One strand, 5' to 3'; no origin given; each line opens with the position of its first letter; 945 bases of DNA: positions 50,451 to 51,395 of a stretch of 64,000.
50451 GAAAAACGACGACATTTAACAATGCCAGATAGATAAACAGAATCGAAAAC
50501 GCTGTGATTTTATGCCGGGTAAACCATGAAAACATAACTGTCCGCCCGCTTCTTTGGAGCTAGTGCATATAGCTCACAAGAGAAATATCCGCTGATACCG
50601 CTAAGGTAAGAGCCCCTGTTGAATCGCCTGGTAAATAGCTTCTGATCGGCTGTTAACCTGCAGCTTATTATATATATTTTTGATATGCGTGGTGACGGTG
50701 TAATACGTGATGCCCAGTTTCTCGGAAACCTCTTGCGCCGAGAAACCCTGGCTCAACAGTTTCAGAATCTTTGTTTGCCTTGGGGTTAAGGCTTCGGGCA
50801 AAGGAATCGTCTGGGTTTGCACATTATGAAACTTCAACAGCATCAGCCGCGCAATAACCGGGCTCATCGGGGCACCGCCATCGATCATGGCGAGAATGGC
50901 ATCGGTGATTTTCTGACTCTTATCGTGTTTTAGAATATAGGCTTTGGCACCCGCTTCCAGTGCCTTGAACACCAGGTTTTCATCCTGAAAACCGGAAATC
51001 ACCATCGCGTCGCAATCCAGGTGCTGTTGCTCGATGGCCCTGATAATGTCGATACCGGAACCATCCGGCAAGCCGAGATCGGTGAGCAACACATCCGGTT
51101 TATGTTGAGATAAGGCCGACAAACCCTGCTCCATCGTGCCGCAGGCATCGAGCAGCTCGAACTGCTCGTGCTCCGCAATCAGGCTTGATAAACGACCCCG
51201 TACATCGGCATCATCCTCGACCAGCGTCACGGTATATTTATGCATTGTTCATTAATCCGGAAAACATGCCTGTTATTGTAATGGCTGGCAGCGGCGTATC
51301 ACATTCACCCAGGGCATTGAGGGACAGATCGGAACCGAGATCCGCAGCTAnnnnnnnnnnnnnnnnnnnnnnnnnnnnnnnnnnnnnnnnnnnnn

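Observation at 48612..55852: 7.2 kb imperfect palindrome: two diverged head-to-head copies of an [X - LuxR-family RR - 7TM-receptor histidine kinase] module next to tRNA-Leu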

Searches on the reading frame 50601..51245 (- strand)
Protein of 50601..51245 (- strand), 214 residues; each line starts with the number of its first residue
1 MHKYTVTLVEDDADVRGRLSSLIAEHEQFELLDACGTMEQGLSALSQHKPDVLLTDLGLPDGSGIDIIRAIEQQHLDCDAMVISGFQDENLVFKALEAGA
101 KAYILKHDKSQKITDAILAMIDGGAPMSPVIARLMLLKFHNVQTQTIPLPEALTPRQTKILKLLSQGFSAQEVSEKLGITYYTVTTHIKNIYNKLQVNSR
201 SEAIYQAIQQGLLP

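Call 10: search_protein_families(library=pfam, proteins=[window:50601-51245:-], max_evalue=0.01)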
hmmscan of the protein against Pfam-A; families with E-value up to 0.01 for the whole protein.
window:50601-51245:- (214 aa): 7 families
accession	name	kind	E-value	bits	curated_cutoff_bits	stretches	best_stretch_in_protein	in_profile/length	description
PF00072.30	Response_reg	-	8.2e-20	71.5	30.2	1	6-117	1-110/111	Response regulator receiver domain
PF00196.25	GerE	-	1.5e-16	60.1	23.5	1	152-205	2-55/57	Bacterial regulatory proteins, luxR family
PF13384.12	HTH_23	-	0.00018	21.6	24.6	1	159-191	9-40/50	Homeodomain-like domain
PF08281.18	Sigma70_r4_2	-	0.00045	20.2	25.7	1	151-192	9-51/54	Sigma-70, region 4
PF04967.18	HTH_10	-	0.00061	20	23.1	0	168-195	24-51/53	HTH DNA binding domain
PF08279.18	HTH_11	-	0.001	19.4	25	1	156-194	1-42/55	HTH domain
PF14493.12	HTH_40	-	0.0032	18.2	27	0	161-198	6-44/89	Helix-turn-helix domain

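Call 16: find_encoding_contigs(protein=window:50601-51245:-, flank=10000, max_places=10)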
Protein window:50601-51245:- (214 aa): no gene with exactly this product is on record in the collection.

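Call 21: search_protein_families(library=ncbifam, proteins=[window:50601-51245:-], max_evalue=0.001)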
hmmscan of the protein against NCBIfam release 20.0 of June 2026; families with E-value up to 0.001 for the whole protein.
window:50601-51245:- (214 aa): 77 families (the best 25 are shown)
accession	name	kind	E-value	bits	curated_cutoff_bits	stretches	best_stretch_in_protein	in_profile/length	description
NF047785.1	respo_reg_MadR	equivalog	1.8e-35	122.2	300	1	6-213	3-209/209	MadR family response regulator transcription factor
NF007935.0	PRK10651.1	equivalog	4.6e-31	107.7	250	1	3-207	6-210/216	two-component system response regulator NarL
NF011896.0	PRK15369.1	equivalog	6.3e-30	104.4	242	1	2-209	2-206/211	two component system response regulator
NF052445.1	RespRegMctR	equivalog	3.7e-29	101.6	300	1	5-212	3-204/205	two-component system response regulator MctR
NF007708.0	PRK10403.1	equivalog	4.2e-21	75.4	343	1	3-204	6-205/215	nitrate/nitrite response regulator protein NarP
NF007018.1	PRK09483.1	equivalog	9.2e-20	71.2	280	1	5-213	3-209/217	UvrY/SirA/GacA family response regulator transcription factor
NF006900.1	PRK09390.1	equivalog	5.2e-17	62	255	1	2-210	3-200/203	response regulator FixJ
NF007685.0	PRK10360.1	equivalog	6.1e-17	62.1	258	1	5-202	3-187/196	response regulator transcription factor UhpA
NF007403.0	PRK09935.1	equivalog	1.8e-14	53.8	271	1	6-209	6-206/210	fimbria biosynthesis transcriptional regulator FimZ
NF033791.1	ActR_PrrA_rreg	equivalog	2.5e-14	53.7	250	1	5-122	3-118/173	ActR/PrrA/RegA family redox response regulator transcription factor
NF041830.1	RR_TF_ErdR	exception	7.1e-14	52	390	1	47-205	47-203/213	response regulator transcription factor ErdR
NF007820.0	PRK10529.1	equivalog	2.4e-13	50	325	1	5-106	3-101/225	two-component system response regulator KdpE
NF045505.1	RR_RssB_Pseudo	equivalog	7.3e-12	45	700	1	5-107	7-107/394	two-component system response regulator RssB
NF007419.0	PRK09958.1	equivalog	7.8e-12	45.2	251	1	27-202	23-193/204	acid-sensing system DNA-binding response regulator EvgA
NF001965.0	PRK00742.1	subfamily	1.4e-11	44.2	293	1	3-112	3-113/357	chemotaxis-specific protein-glutamate methyltransferase CheB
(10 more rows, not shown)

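Call 36: search_protein_families(library=pfam, proteins=[P0002], max_evalue=10)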
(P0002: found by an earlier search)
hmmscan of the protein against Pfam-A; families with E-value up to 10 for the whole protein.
P0002 (1608 aa): 4 families
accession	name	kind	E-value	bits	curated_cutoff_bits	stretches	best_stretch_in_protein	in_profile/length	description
PF00270.35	DEAD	-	1.9e-24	86.7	26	1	85-283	3-160/167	DEAD/DEAH box helicase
PF00271.37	Helicase_C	-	3.3e-12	47.1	23.5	1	967-1043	36-110/110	Helicase conserved C-terminal domain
PF09369.15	MZB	-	2.7e-06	28.4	24.2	1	1496-1583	2-80/80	MrfA Zn-binding domain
PF07508.19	Recombinase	-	0.054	14.2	21.1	1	1333-1376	39-80/102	Recombinase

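Call 47: find_related_loci(query=window:50601-51245:-, collection=metagenome_contigs, flank=10000)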
Query window:50601-51245:- (214 aa) in metagenome_contigs; peptide patterns used: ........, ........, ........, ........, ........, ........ (x = any residue, [..] = any of these).
252 stretches matched a pattern; 71 encode a relative of the query (tblastn E <= 1e-3); 71 distinct loci.
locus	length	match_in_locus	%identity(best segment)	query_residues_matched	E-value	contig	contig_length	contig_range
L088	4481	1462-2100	73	1-213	2e-106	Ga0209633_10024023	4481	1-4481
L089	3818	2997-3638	73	1-214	3e-104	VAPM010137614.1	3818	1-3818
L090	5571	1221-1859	72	1-213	2e-103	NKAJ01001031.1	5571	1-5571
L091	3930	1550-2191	72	1-214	3e-103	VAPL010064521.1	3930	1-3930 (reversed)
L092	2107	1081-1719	71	1-213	2e-107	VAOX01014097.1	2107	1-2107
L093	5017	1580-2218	71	1-213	3e-101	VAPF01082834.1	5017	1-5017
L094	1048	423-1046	73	1-208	4e-110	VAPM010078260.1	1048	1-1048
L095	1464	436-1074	72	1-213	1e-108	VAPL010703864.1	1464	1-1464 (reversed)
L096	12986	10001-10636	73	1-213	2e-100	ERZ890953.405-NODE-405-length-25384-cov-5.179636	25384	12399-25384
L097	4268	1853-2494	71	1-214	1e-99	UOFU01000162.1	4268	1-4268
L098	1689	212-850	70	1-213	1e-105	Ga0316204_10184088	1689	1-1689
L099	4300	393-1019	71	4-213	8e-99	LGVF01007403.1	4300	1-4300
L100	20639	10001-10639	69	1-213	2e-96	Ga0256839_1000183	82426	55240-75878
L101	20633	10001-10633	68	3-213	4e-96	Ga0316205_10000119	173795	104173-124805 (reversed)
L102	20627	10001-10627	71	4-213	8e-96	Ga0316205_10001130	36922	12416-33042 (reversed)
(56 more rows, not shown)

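Call 83: search_protein_families(library=padloc, proteins=[P0002, L087:3358-6180:+, L087:6183-9995:+, L087:14824-16944:+], max_evalue=0.00001)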
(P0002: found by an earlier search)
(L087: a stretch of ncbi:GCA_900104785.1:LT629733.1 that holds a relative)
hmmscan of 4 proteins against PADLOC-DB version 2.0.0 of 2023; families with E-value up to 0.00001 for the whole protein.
P0002 (1608 aa): 25 families
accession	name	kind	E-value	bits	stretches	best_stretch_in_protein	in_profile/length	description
PDLC00037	DruE3|DruE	-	1.2e-106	356.1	2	75-665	93-657/2055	SNF2 family N-terminal domain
PDLC00013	DruE1|DruE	-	2.6e-103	345.2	3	999-1604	1083-1673/1776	SNF2 family N-terminal domain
PDLC00015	DruE2|DruE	-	1.2e-84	283.1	5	897-1100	1056-1269/1887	SNF2 family N-terminal domain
PDLC00035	DruE3|DruE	-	1.3e-84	282.8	2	24-321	28-331/1460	SNF2 family N-terminal domain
PDLC00036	DruE3|DruE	-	3.4e-84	281.1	2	78-355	85-351/2023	SNF2 family N-terminal domain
PDLC00014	DruE2|DruE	-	2e-83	278.8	4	896-1092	1083-1290/1928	SNF2 family N-terminal domain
PDLC00051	DruE4|DruE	-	3.4e-76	254.9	4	843-1098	964-1221/1829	SNF2 family N-terminal domain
PDLC02896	DpdJ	-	1.3e-25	87.4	1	196-283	326-412/1487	DpdJ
PDLC03960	SngC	-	3.5e-23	80.3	2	86-284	29-196/720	-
PDLC02503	BrxHI|BrxHII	-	1.6e-21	74.3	2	86-283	29-194/698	BrxHI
PDLC02569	DrmA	-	1.2e-15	54.4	1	980-1050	812-881/1095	DrmA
PDLC02893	DpdJ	-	1.4e-14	51.1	1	201-283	343-423/876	DpdJ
PDLC02570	DrmA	-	2.8e-14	50.4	1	982-1067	567-646/851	DrmA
PDLC03928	PsyrT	-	6.3e-13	45.9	1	969-1052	264-345/689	-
PDLC02898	DpdJ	-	1.8e-12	44.9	1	201-283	343-423/506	DpdJ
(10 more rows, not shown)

L087:3358-6180:+ (940 aa): 37 families (the best 25 are shown)
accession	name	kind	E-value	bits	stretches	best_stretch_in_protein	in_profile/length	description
PDLC02621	DrmD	-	5.5e-115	383.7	1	83-893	115-933/1040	DrmD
PDLC02572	DrmA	-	1.6e-78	262.7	1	89-836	114-873/1043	DrmA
PDLC02504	BrxHI|BrxHII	-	2.1e-77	259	1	42-841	57-824/971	BrxHII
PDLC00659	HmaA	-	2.5e-74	248.8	1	63-607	74-639/1176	SNF2 helicase / DEAD-box helicase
PDLC02853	DpdE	-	4.3e-74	248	1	3-620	6-642/985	DpdE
PDLC02500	BrxHI|BrxHII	-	4.3e-69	232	1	44-609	41-604/933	BrxHI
PDLC02633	DrmD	-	7.1e-67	224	1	89-591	121-642/839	DrmD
PDLC02632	DrmD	-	1.9e-65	219.6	1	88-590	118-637/662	DrmD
PDLC02620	DrmD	-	8.6e-60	200.7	1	87-618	93-617/1060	DrmD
PDLC02619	DrmD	-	4.5e-52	175.3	1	112-604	52-560/872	DrmD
PDLC02623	DrmD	-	2.7e-47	159.2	2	371-635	438-681/1040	DrmD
PDLC02840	DpdE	-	8.9e-45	151.4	2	423-592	501-668/1091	DpdE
PDLC02634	DrmD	-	1.3e-44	150.3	1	85-610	85-615/900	DrmD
PDLC02624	DrmD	-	8.3e-42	141.5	1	132-587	3-475/652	DrmD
PDLC02843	DpdE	-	3.1e-38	129.3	2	80-296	145-326/1091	DpdE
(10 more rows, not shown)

L087:6183-9995:+ (1270 aa): 28 families (the best 25 are shown)
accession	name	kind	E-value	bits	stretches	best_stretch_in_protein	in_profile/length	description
PDLC02643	DrmMI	-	1.6e-89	299.3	2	421-770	528-886/1347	DrmMI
PDLC02638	DrmMI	-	1.5e-66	223.2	2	422-765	528-884/935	DrmMI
PDLC03622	REase_MTase_IIG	-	6.2e-56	187.5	4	827-1164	955-1289/1524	Type IIG restriction enzyme-methyltransferase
PDLC03613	REase_MTase_IIG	-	1.9e-52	176.2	2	433-1175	451-1158/1250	Type IIG restriction enzyme-methyltransferase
PDLC03614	REase_MTase_IIG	-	6.9e-47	157.8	3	159-429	183-471/1584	Type IIG restriction enzyme-methyltransferase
PDLC03611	REase_MTase_IIG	-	7.8e-38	127.6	2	434-592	501-658/1532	Type IIG restriction enzyme-methyltransferase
PDLC03620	REase_MTase_IIG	-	1.8e-37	126.5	3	237-516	324-629/1378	Type IIG restriction enzyme-methyltransferase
PDLC03618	REase_MTase_IIG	-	3.2e-34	115.5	2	438-588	538-713/1429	Type IIG restriction enzyme-methyltransferase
PDLC02645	DrmMI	-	6.4e-32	108.6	2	524-590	647-715/772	DrmMI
PDLC02639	DrmMI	-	5.6e-31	105.6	1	447-653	247-449/803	DrmMI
PDLC03604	REase_MTase_IIG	-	1.2e-28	97.6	1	429-600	336-516/1011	Type IIG restriction enzyme-methyltransferase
PDLC02644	DrmMI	-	1.4e-24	84.1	1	431-588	47-229/988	DrmMI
PDLC03609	REase_MTase_IIG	-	2.5e-23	79.9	1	218-587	171-533/1066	Type IIG restriction enzyme-methyltransferase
PDLC02646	DrmMI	-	7.6e-21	71.9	1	525-589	35-99/792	DrmMI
PDLC03629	REase_MTase_IIG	-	4.3e-20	69.2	1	485-591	429-537/1182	Type IIG restriction enzyme-methyltransferase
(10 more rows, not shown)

L087:14824-16944:+ (706 aa): 24 families
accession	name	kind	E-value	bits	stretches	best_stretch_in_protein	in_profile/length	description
PDLC04154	HEC-06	-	1.1e-44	151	2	4-316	11-291/569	-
PDLC04157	HEC-06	-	2e-39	133.7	2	3-254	10-234/558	-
PDLC04155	HEC-06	-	4.7e-36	122.4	2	3-306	8-272/562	-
PDLC02687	Orf5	-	5.2e-36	122.5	2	12-314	14-283/543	Orf5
PDLC02695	Orf5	-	3.5e-31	106.3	2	6-260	9-260/601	Orf5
PDLC02700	Orf5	-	5.9e-27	92.6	2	9-254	5-224/555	Orf5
PDLC02691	Orf5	-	3.3e-26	90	1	5-404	8-372/579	Orf5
PDLC02693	Orf5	-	5.5e-25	86.4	2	16-278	9-236/543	Orf5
PDLC02701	Orf5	-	1.4e-23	81.3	1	5-351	8-334/596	Orf5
PDLC02698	Orf5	-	7.6e-18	62.5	2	6-102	9-91/573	Orf5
PDLC02786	SspE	-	7.7e-18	62.2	1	12-114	20-119/766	SspE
PDLC02686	Orf5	-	2.4e-17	60.7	2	5-255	8-239/566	Orf5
PDLC02692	Orf5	-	7.2e-17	59.3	1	16-255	8-215/558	Orf5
PDLC02689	Orf5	-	1e-13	48.7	1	15-106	18-92/558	Orf5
PDLC02792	SspE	-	3.4e-13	46.8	1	569-631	636-693/771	SspE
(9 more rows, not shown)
